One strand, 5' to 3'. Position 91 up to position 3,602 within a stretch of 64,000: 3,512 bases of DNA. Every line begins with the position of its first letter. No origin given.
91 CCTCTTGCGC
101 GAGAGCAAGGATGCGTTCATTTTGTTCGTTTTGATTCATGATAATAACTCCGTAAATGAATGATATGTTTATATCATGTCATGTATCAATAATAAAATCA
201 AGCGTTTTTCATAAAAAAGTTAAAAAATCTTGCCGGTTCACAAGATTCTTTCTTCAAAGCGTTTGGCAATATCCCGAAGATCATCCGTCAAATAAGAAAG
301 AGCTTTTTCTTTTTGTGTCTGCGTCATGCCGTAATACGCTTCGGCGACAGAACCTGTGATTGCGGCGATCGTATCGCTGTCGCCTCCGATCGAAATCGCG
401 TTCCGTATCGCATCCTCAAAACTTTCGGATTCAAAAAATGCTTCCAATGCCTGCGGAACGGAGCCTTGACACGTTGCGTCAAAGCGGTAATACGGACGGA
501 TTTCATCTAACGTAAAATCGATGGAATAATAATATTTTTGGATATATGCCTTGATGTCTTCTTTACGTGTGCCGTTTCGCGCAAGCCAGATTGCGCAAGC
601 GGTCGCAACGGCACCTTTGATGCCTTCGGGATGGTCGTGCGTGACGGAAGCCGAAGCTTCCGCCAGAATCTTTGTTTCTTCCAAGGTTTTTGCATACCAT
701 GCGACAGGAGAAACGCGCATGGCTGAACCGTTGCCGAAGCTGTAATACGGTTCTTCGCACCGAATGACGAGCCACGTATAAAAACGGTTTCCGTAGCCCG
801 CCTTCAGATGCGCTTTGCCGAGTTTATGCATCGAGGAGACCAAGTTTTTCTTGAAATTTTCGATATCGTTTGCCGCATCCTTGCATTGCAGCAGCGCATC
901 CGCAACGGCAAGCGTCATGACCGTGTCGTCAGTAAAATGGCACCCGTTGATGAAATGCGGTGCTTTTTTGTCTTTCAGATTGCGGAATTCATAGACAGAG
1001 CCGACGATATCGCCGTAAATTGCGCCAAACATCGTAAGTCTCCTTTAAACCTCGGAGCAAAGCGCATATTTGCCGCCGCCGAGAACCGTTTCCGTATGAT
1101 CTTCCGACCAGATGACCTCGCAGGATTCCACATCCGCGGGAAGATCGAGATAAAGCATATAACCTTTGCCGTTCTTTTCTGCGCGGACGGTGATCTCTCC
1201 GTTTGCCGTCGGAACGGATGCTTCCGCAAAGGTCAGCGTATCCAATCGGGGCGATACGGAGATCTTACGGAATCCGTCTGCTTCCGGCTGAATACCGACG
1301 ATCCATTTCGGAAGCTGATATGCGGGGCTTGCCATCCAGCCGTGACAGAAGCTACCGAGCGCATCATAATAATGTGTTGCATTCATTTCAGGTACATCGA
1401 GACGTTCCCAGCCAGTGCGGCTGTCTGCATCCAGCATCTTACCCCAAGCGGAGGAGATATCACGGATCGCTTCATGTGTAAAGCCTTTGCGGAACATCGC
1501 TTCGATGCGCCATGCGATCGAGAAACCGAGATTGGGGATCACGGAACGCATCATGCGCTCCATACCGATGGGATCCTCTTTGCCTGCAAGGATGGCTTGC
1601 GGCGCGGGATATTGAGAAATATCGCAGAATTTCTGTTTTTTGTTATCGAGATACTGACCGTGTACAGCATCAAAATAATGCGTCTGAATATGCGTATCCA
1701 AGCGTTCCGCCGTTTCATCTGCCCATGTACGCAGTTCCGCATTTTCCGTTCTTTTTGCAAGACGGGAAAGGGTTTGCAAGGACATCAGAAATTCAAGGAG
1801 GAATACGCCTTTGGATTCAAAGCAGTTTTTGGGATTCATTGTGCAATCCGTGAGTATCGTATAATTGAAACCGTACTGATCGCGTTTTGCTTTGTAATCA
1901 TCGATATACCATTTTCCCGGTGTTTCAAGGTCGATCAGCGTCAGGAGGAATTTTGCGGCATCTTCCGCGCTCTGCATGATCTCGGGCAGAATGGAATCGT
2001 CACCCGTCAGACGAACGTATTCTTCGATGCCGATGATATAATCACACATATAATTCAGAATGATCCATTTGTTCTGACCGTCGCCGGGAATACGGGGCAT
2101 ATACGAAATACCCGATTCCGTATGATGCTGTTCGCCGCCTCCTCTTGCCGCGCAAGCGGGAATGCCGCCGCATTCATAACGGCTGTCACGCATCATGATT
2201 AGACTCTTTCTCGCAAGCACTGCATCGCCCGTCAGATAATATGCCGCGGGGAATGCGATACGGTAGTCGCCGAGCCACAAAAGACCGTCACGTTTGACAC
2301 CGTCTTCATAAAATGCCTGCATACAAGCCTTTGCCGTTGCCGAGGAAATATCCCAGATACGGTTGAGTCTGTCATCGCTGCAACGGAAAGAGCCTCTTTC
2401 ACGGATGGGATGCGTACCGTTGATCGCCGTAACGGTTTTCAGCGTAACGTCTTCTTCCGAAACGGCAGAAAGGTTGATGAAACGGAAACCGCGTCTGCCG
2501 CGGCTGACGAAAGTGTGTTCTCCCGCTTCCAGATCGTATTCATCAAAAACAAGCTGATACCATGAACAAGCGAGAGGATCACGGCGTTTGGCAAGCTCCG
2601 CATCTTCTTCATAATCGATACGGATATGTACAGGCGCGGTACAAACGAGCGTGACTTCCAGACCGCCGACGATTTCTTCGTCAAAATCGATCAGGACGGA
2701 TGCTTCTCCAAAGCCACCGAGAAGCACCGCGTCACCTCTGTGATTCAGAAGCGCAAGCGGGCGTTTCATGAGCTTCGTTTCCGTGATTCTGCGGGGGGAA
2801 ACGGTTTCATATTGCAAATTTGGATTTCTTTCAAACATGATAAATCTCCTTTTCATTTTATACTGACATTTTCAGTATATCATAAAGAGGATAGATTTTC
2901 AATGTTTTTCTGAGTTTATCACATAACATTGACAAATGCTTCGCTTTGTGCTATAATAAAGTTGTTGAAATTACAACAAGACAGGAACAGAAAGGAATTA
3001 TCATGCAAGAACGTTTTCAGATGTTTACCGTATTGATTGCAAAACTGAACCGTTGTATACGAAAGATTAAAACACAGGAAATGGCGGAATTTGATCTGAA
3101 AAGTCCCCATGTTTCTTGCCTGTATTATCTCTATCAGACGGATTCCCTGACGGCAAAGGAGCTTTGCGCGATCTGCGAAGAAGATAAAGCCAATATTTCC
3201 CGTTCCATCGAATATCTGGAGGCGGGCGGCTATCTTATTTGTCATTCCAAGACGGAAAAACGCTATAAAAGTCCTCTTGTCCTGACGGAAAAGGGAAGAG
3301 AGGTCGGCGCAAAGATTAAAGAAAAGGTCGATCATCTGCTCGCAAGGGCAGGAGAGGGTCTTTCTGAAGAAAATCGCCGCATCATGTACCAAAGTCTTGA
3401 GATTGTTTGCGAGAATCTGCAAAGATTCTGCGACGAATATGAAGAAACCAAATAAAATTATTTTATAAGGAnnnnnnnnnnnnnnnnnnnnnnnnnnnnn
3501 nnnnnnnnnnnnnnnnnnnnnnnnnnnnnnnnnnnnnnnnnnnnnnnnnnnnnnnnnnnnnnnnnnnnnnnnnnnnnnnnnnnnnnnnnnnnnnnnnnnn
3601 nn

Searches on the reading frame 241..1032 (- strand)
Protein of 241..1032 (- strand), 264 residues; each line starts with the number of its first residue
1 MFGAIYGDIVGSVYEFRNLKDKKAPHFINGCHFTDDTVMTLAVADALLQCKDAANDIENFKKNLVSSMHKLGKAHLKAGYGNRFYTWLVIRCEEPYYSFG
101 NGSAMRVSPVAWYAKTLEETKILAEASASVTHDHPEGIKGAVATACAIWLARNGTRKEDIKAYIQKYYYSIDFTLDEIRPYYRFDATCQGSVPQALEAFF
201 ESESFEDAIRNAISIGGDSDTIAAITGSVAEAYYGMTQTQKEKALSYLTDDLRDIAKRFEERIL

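Call 23: search_protein_families(library=pfam, proteins=[window:241-1032:-], max_evalue=0.001)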
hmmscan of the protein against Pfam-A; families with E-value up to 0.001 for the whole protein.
window:241-1032:- (264 aa): 1 family
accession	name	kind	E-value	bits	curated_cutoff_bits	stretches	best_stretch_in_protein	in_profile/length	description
PF03747.19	ADP_ribosyl_GH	-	2.8e-37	129.4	26.2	1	1-238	3-283/287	ADP-ribosylglycohydrolase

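Call 54: search_protein_families(library=padloc, proteins=[window:241-1032:-], max_evalue=0.01)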
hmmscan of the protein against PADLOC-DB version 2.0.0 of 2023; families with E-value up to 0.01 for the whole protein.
window:241-1032:- (264 aa): 1 family
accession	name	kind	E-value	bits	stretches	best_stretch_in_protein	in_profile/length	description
PDLC03205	mREase_II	-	0.0025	15.4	1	211-240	72-101/172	Type II methyl-directed restriction enzyme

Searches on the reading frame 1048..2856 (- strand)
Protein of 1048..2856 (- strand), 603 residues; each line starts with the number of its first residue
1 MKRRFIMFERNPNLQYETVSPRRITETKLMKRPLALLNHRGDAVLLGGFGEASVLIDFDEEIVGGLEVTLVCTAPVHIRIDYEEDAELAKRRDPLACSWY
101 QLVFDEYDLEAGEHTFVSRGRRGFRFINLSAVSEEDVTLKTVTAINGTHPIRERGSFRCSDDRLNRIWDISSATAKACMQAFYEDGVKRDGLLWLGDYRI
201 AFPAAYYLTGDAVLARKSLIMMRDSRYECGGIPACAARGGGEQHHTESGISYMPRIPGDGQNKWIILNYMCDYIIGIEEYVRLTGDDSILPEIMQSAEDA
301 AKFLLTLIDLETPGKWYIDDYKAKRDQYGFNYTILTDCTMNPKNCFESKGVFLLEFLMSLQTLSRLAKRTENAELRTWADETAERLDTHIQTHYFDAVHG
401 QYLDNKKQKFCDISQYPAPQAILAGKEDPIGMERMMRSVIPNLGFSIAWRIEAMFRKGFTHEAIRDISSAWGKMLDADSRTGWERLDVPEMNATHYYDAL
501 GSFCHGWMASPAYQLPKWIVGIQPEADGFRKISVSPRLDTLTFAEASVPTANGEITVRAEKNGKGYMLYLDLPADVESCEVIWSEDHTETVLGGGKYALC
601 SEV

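Call 23: search_protein_families(library=pfam, proteins=[window:1048-2856:-], max_evalue=0.001)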
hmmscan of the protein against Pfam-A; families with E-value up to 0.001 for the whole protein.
window:1048-2856:- (603 aa): 2 families
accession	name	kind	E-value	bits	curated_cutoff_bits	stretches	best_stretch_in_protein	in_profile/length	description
PF17389.8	Bac_rhamnosid6H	-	1.2e-16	61.4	24.5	1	153-407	2-225/339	Bacterial alpha-L-rhamnosidase 6 hairpin glycosidase domain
PF17390.7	Bac_rhamnosid_C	-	3.8e-09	36.7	22.1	1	521-588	1-68/78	Bacterial alpha-L-rhamnosidase C-terminal domain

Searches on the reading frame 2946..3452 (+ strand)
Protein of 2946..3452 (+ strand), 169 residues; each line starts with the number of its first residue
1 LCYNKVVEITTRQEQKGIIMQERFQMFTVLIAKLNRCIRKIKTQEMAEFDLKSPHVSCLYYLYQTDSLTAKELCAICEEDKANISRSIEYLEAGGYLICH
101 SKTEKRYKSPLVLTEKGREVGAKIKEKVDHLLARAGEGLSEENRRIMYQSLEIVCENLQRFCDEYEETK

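Call 23: search_protein_families(library=pfam, proteins=[window:2946-3452:+], max_evalue=0.001)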
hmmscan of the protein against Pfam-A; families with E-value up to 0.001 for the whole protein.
window:2946-3452:+ (169 aa): 2 families
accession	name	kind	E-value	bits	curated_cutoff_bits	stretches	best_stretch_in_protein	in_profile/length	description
PF13601.12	HTH_34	-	2.8e-07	31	27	1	58-129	5-77/80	Winged helix DNA-binding domain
PF12802.13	MarR_2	-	1.5e-06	28.7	27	1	50-97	2-50/61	MarR family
